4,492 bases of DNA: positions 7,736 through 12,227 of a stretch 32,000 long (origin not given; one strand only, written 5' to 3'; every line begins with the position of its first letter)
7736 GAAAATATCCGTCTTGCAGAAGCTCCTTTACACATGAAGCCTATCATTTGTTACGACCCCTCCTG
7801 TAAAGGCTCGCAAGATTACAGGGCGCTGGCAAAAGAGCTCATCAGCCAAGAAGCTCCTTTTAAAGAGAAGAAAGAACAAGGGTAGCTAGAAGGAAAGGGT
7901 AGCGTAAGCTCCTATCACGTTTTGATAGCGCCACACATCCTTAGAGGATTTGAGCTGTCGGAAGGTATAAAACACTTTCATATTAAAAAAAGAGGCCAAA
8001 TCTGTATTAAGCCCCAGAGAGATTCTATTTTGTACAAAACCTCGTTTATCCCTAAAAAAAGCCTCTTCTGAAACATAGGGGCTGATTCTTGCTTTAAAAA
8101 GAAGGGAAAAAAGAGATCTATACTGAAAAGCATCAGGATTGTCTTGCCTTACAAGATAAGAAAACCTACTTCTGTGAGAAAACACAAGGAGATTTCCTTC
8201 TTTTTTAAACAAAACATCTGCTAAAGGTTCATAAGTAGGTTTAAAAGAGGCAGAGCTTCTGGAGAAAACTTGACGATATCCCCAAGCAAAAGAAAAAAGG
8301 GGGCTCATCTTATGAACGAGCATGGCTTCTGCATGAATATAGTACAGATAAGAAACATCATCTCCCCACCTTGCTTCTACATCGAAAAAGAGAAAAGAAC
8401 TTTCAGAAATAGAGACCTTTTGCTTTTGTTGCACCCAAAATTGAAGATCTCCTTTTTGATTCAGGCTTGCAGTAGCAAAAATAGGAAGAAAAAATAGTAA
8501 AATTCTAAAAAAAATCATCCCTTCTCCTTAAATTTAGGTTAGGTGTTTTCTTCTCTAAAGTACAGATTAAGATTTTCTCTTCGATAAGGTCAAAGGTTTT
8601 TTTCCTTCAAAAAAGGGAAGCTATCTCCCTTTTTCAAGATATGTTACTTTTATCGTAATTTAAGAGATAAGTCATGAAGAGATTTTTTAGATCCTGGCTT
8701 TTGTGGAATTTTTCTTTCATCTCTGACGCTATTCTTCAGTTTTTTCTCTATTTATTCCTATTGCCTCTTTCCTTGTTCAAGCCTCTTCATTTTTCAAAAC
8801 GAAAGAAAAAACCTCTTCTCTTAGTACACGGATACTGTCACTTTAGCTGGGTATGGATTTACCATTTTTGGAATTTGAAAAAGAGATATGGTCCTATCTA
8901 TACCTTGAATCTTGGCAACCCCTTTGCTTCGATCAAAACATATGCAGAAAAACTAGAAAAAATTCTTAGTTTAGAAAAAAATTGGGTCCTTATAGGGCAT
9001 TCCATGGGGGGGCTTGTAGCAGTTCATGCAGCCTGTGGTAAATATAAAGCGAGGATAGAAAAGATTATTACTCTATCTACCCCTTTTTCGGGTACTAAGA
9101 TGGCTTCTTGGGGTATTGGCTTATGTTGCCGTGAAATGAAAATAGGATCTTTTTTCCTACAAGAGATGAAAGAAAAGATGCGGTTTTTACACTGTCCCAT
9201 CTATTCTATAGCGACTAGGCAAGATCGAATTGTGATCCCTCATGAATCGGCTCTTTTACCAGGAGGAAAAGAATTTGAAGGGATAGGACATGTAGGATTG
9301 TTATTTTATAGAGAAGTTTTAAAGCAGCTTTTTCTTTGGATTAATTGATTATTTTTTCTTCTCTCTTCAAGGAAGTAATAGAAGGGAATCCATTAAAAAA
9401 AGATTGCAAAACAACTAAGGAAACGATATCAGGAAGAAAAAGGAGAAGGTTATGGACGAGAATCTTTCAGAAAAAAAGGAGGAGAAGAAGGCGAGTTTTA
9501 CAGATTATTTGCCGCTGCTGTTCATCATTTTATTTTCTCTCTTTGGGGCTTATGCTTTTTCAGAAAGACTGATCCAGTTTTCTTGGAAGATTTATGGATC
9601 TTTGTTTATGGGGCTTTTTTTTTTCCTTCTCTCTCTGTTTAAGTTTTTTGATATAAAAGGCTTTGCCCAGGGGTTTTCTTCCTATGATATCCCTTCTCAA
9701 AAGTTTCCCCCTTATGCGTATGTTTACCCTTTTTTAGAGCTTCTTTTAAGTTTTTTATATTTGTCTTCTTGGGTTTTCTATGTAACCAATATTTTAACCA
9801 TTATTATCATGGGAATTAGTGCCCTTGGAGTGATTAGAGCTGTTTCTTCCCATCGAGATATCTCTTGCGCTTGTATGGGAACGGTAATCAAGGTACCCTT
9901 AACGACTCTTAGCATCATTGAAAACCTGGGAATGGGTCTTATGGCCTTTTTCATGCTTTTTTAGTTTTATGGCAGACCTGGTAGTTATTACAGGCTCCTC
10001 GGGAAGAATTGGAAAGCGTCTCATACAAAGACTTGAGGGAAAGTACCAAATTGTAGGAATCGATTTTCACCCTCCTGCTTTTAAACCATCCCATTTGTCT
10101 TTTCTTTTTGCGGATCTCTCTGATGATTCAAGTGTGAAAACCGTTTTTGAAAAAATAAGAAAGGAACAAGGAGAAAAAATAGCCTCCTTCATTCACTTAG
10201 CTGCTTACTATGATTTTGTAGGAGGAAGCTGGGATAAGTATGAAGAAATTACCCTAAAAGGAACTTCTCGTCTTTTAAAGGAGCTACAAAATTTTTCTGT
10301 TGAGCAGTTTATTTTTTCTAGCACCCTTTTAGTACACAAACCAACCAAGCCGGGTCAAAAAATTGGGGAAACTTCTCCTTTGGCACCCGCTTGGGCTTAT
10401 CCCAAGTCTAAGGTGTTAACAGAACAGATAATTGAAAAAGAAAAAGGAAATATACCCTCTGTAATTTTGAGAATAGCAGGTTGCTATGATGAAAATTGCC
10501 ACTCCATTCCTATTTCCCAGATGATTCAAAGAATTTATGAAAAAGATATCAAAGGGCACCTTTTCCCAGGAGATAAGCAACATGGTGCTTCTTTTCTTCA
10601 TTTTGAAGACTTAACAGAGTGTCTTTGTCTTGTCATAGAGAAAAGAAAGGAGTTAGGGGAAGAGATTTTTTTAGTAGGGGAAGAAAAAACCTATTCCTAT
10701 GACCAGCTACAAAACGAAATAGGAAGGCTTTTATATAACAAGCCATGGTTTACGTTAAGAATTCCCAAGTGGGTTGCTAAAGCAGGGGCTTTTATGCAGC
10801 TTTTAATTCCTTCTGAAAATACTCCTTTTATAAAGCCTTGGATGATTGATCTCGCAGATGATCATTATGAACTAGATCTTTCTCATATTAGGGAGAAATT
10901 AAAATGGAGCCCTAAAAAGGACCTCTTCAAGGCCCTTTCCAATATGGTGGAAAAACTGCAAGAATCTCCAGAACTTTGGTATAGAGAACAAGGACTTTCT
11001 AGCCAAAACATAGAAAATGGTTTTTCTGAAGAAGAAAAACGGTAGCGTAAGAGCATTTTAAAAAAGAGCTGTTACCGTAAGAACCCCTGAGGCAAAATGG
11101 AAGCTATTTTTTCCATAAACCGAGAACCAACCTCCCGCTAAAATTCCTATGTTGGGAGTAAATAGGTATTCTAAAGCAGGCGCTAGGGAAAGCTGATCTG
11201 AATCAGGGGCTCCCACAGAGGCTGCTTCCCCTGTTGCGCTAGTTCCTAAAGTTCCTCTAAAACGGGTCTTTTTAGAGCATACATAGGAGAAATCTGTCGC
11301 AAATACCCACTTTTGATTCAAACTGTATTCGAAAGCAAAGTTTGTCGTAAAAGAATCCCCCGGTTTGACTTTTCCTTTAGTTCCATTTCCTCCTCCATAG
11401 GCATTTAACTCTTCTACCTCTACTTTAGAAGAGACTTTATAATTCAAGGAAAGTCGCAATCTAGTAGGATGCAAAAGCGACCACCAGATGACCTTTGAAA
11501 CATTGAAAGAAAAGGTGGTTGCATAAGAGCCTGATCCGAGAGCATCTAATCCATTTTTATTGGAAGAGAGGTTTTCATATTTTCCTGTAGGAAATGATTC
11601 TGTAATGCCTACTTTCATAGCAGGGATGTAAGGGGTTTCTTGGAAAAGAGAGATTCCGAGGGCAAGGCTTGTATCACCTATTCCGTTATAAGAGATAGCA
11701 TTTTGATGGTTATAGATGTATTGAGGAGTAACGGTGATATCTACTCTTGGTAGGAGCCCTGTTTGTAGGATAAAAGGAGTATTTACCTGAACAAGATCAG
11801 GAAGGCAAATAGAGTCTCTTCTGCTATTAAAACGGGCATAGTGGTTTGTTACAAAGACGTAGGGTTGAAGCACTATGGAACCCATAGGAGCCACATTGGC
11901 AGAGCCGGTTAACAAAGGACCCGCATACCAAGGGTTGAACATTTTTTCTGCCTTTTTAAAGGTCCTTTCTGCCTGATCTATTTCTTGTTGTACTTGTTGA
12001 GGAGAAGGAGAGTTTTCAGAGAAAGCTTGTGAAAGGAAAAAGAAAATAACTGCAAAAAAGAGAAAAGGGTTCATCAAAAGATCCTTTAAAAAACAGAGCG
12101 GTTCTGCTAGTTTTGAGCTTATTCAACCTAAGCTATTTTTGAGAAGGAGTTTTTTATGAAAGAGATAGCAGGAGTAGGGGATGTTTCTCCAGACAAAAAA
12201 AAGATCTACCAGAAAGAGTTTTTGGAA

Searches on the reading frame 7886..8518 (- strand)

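Call 18: search_protein_families(library=pfam, proteins=[window:7886-8518:-], max_evalue=0.001)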
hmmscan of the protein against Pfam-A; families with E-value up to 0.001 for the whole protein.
window:7886-8518:- (210 aa): 1 family
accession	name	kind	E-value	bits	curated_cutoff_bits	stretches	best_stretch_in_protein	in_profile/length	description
PF10677.15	DUF2490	-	1.1e-17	64.8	29.8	1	26-194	2-182/186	Protein of unknown function (DUF2490)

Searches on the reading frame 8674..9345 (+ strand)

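Call 18: search_protein_families(library=pfam, proteins=[window:8674-9345:+], max_evalue=0.001)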
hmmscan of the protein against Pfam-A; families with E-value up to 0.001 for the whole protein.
window:8674-9345:+ (224 aa): 4 families
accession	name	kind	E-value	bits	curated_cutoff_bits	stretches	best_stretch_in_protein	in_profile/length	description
PF00561.26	Abhydrolase_1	-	1.7e-08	34.9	25.8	1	83-138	51-106/245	alpha/beta hydrolase fold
PF07819.20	PGAP1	-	3.5e-08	33.9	24.3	1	100-143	89-134/233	PGAP1-like alpha/beta domain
PF12697.13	Abhydrolase_6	-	1e-07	33.3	26.3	1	48-136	1-93/217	Alpha/beta hydrolase family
PF12146.15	Hydrolase_4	-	6.8e-06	26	27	1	101-146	75-121/239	Serine aminopeptidase, S33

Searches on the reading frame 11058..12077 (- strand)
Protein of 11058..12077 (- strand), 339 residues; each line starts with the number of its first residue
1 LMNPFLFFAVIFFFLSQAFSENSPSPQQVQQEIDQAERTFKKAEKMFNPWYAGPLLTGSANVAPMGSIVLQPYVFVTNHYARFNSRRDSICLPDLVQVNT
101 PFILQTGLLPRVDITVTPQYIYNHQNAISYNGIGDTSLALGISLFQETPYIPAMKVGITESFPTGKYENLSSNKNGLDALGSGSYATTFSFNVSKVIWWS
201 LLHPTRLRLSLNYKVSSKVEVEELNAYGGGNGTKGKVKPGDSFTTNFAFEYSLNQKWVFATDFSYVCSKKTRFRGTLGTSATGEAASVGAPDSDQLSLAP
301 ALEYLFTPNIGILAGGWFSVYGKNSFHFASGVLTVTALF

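Call 18: search_protein_families(library=pfam, proteins=[window:11058-12077:-], max_evalue=0.001)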
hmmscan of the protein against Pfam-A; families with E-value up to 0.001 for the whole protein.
window:11058-12077:- (339 aa): 1 family
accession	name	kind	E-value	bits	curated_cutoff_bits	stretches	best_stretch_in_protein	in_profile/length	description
PF13557.12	Phenol_MetA_deg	-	1.2e-06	29.2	22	1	107-329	44-236/242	Putative MetA-pathway of phenol degradation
